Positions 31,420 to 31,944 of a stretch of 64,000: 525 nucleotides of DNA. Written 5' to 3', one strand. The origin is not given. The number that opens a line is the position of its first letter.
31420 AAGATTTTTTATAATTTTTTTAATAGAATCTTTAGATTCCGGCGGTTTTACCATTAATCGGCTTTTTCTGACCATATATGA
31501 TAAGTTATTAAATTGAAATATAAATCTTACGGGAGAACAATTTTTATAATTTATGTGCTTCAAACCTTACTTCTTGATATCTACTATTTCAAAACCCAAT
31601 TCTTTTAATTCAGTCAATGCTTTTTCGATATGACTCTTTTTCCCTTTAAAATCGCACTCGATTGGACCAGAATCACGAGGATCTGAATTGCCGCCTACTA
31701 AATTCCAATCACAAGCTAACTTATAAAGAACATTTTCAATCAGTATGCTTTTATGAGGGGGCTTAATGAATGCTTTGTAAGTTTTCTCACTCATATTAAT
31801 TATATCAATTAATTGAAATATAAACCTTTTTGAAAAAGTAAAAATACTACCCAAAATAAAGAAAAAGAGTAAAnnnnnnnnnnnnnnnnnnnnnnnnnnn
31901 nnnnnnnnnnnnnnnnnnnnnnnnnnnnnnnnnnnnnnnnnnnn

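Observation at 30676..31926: Tandem family of three small paralogs sharing a 63-bp promoter-containing repeat; one copy frameshifted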

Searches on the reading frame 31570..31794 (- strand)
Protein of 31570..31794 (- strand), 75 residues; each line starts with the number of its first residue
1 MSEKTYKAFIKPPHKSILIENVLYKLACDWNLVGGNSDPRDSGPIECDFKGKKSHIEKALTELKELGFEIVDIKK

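Call 11: search_protein_families(library=pfam, max_evalue=1, proteins=[window:31570-31794:-])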
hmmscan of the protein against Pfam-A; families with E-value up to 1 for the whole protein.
seq(75 aa): 2 families
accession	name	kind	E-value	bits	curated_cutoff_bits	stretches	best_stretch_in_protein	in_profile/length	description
PF09383.16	NIL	-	0.026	14.8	24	1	18-70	16-71/73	NIL domain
PF10440.15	WIYLD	-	0.13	12.5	27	1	52-74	4-26/61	Ubiquitin-binding WIYLD domain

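Call 13: find_homologous_proteins(query=window:31570-31794:-, max_evalue=0.01)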
Query seq(75 aa) (75 aa): 1 proteins with E <= 0.01 among 1 candidates.
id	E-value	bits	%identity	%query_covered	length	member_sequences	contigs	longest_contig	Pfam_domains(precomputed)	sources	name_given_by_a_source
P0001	8.7e-44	164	100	100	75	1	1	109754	-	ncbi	ncbi:MAG: hypothetical protein R6U26_00750 [Candidatus Undinarchaeales archaeon]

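Call 14: find_encoding_contigs(protein=P0001, flank=6000)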
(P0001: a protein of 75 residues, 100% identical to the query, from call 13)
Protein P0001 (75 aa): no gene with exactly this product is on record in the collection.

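Call 25: predict_structure(protein=window:31570-31794:-)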
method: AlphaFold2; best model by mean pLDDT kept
length: 75 residues; sequences in the alignment: 1
mean_pLDDT: 74.7   pTM: 0.56
mean pLDDT of the five models: 74.7, 74.2, 73.7, 66.6, 47.5
residues with pLDDT >= 90: 0; 70-90: 50; 50-70: 24; < 50: 1
segments of 3 or more residues with pLDDT < 50: none
pLDDT, mean of each block of 10 residues (from residue 1): 75 65 72 62 77 84 84 83
secondary structure, 60 per line:
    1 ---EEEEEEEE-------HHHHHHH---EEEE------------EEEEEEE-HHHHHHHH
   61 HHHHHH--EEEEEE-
elements in order: E4-11 H19-25 E29-32 E45-51 H53-66 E69-74

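Call 30: fold_search(model_id=the predicted structure, library=pdb)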
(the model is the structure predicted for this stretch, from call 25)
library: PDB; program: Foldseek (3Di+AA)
matches with E <= 10: 1544; with E <= 0.001: 0
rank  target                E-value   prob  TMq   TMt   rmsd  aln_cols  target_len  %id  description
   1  6cvl_D                4.3e-03  1.00  0.61  0.18   4.2        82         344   10  Crystal structure of the Escherichia coli ATPgS-bound MetNI methionine ABC transporter in complex with its MetQ bindin (released 2018-11-14)
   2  2fgc                  5.7e-03  1.00  0.63  0.32   2.7        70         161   14  Crystal structure of Acetolactate synthase- small subunit from Thermotoga maritima (released 2006-02-07)
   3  8bv9                  5.7e-03  0.98  0.52  0.44   4.3        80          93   12  Acylphosphatase from E. coli (released 2023-10-18)
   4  7a8w_AAA              6.6e-03  0.99  0.57  0.59   3.3        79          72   24  Complex of rice blast (Magnaporthe oryzae) effector protein AVR-PikC with an engineered HMA domain of Pikp-1 from ri (released 2021-03-17)
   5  2qrr_B                6.6e-03  0.94  0.46  0.38   5.1        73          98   12  Crystal structure of the soluble domain of the ABC transporter, ATP-binding protein from Vibrio parahaemolyticus (released 2007-08-14)
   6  2qsw                  7.6e-03  0.97  0.51  0.45   4.8        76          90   14  Crystal structure of C-terminal domain of ABC transporter / ATP-binding protein from Enterococcus faecalis (released 2007-08-21)
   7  3dhx_A                8.7e-03  0.94  0.47  0.39   4.8        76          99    9  Crystal structure of isolated C2 domain of the methionine uptake transporter (released 2008-08-05)
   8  6g10_B                9.3e-03  0.97  0.50  0.50   4.1        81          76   22  Complex of rice blast (Magnaporthe oryzae) effector protein AVR-PikD with the HMA domain of Pikp-1 from rice (Oryza sa (released 2018-06-13)
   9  2qrr_A                1.0e-02  0.92  0.46  0.39   5.1        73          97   12  Crystal structure of the soluble domain of the ABC transporter, ATP-binding protein from Vibrio parahaemolyticus (released 2007-08-14)
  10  4f3q                  1.1e-02  1.00  0.60  0.22   3.2        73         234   15  Structure of a YebC family protein (CBU_1566) from Coxiella burnetii (released 2012-06-27)
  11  7a8x_D                1.1e-02  0.99  0.59  0.62   3.1        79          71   22  Complex of rice blast (Magnaporthe oryzae) effector protein AVR-PikC with the HMA domain of Pikh-1 from rice (Oryza sa (released 2021-02-03)
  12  2f1f_A                1.1e-02  0.99  0.56  0.30   4.0        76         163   12  Crystal structure of the regulatory subunit of acetohydroxyacid synthase isozyme III from E. coli (released 2006-01-24)
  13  2fhm_MODEL_1_A        1.1e-02  0.93  0.49  0.43   4.7        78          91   13  Solution Structure of Bacillus subtilis Acylphosphatase (released 2007-01-02)
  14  3mgj_B                1.3e-02  0.80  0.43  0.39   6.4        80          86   20  Crystal structure of the Saccharop_dh_N domain of MJ1480 protein from Methanococcus jannaschii. Northeast Structural G (released 2010-04-21)
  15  6cvl_C                1.5e-02  0.99  0.60  0.17   4.3        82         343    8  Crystal structure of the Escherichia coli ATPgS-bound MetNI methionine ABC transporter in complex with its MetQ bindin (released 2018-11-14)
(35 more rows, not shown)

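Call 35: search_protein_representatives(alignment_id=A3)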
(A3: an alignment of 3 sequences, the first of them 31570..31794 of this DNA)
Query: 3 sequences, 74 profile positions. Proteins with E-value up to 0.001 (for the whole library): 6; up to 1e-10: 3; up to 1e-30: 1. The best 6 are listed.
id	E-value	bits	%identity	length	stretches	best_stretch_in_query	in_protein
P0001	2.0e-33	130.6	-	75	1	2-74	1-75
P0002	1.1e-28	115.5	-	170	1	1-72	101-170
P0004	5.6e-13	65.1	-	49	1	32-72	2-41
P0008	1.7e-05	41.2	-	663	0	-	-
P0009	8.2e-04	35.7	-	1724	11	53-72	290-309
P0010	9.3e-04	35.6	-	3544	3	45-68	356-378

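Call 38: search_solved_structures(query=A3, max_evalue=10, show_alignments=2)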
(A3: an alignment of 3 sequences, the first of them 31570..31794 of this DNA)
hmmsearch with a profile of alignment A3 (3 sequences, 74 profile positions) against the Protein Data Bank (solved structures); distinct sequences matched with E-value up to 10: 13.
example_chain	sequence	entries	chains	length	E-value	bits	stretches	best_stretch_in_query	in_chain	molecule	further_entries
2lta_A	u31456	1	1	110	0.016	18.7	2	52-73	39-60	De novo designed protein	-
2l69_A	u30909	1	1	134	0.063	16.8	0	42-72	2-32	Rossmann 2x3 fold protein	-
6z35_A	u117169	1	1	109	0.31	14.6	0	49-65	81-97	Maquette 2-1ip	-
9cte_A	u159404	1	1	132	0.37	14.4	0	49-64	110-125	De novo protein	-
5tgw_A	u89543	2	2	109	0.42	14.2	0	49-65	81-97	PS1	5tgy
7lda_A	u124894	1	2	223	0.53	13.9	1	43-72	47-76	Ribose-5-phosphate isomerase A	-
7jh6_A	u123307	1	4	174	0.72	13.5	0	49-64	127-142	Two-domain di-Zn(II) and porphyrin-binding protein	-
7jrq_A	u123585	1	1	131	0.81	13.3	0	49-64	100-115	MPP1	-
6vzq_A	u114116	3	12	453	1.2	12.7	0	31-72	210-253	Tubulin polyglutamylase TTLL6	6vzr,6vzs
6vzt_A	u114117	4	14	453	1.2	12.7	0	31-72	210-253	Tubulin polyglutamylase TTLL6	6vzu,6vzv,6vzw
8t42_N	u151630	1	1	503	1.6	12.4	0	31-72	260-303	Tubulin polyglutamylase TTLL6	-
2p25_A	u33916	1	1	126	2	12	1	52-72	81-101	Glyoxalase family protein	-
2dbo_A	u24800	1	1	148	2.7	11.6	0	51-69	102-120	D-tyrosyl-tRNA(Tyr) deacylase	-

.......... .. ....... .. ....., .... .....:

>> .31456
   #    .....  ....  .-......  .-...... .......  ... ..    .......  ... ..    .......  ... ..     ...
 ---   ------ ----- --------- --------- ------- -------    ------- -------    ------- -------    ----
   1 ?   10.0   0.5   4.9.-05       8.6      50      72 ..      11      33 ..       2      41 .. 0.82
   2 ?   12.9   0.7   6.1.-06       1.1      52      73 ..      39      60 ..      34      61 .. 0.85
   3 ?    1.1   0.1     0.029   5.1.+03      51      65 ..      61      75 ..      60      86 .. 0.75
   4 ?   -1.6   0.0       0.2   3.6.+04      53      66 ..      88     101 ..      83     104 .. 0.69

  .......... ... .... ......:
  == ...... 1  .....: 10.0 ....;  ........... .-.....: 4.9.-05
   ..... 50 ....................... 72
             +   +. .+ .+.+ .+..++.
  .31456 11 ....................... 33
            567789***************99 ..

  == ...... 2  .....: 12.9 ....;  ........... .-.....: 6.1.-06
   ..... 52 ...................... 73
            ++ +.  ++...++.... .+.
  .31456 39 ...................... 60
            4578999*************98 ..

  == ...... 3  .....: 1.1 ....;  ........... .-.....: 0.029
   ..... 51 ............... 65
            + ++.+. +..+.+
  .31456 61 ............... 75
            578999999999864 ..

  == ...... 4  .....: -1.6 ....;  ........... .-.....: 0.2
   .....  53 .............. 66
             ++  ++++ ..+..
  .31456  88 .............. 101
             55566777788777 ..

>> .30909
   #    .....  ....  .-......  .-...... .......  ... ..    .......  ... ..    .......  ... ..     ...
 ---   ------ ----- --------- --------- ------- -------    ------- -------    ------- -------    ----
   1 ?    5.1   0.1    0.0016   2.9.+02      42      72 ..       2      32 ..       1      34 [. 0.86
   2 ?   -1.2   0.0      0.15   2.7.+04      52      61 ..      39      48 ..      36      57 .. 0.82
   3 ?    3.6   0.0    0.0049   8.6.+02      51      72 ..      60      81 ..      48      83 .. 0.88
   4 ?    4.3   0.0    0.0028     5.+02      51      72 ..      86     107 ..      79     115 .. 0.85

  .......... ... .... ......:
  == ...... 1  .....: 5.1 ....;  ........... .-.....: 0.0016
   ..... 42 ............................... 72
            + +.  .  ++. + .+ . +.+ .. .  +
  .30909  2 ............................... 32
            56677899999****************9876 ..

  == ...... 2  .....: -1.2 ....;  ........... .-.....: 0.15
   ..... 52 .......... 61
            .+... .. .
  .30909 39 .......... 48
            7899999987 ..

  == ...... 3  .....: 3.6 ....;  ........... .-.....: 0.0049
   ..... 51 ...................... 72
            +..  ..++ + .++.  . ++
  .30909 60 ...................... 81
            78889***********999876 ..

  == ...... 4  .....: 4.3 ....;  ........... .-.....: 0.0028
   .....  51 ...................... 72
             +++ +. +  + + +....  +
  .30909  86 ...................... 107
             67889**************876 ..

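Call 74: search_protein_families(library=padloc, max_evalue=0.1, proteins=[window:31570-31794:-])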
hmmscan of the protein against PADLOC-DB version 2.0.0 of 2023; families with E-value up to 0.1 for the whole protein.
window:31570-31794:- (75 aa): 0 families

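Call 75: search_protein_families(library=phrogs, max_evalue=0.1, proteins=[window:31570-31794:-])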
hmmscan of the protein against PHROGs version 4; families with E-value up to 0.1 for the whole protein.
window:31570-31794:- (75 aa): 0 families

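Call 100: fold_search(model_id=the predicted structure, library=viral)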
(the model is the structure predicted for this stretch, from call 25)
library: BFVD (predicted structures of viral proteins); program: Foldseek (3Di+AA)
matches with E <= 10: 1085; with E <= 0.001: 0
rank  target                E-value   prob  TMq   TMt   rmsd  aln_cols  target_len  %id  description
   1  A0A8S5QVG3            3.3e-03  1.00  0.62  0.53   5.8        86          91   19  Uncharacterized protein [Siphoviridae sp. ctQNW6]
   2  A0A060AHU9            5.0e-03  0.95  0.45  0.46   4.7        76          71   13  (no name in the UniProt tables at hand)
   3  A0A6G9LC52            6.7e-03  0.99  0.53  0.56   3.6        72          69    8  (no name in the UniProt tables at hand)
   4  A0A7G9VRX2            1.6e-02  1.00  0.68  0.33   4.7        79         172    9  Uncharacterized protein [Rheinheimera phage vB_RspM_barba_12-9E]
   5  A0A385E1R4            1.6e-02  0.96  0.55  0.24   4.8        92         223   14  (no name in the UniProt tables at hand)
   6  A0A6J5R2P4            1.8e-02  0.96  0.54  0.45   4.6        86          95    8  Uncharacterized protein [uncultured Caudovirales phage]
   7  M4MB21                2.0e-02  0.72  0.42  0.16   5.0        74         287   23  (no name in the UniProt tables at hand)
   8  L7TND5                2.0e-02  0.66  0.35  0.31   6.1        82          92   12  Uncharacterized protein [Halorubrum sodomense tailed virus 2]
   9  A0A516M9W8            2.3e-02  0.89  0.48  0.50   4.8        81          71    7  (no name in the UniProt tables at hand)
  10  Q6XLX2                2.3e-02  0.82  0.45  0.14   5.6        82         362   17  FirrV-1-C6 [Feldmannia irregularis virus a]
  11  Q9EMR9                2.5e-02  0.96  0.54  0.04   4.5        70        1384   20  AMV130 [Amsacta moorei entomopoxvirus]
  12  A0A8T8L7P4            2.7e-02  0.99  0.61  0.41   2.9        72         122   17  (no name in the UniProt tables at hand)
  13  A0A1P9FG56            2.9e-02  0.92  0.53  0.28   4.4        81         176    9  Non-structural protein (Fragment) [Parvoviridae sp.]
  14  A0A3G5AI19            2.9e-02  0.91  0.53  0.51   4.1        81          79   16  Uncharacterized protein [Sylvanvirus sp.]
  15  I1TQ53                3.1e-02  0.96  0.52  0.59   3.4        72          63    8  (no name in the UniProt tables at hand)
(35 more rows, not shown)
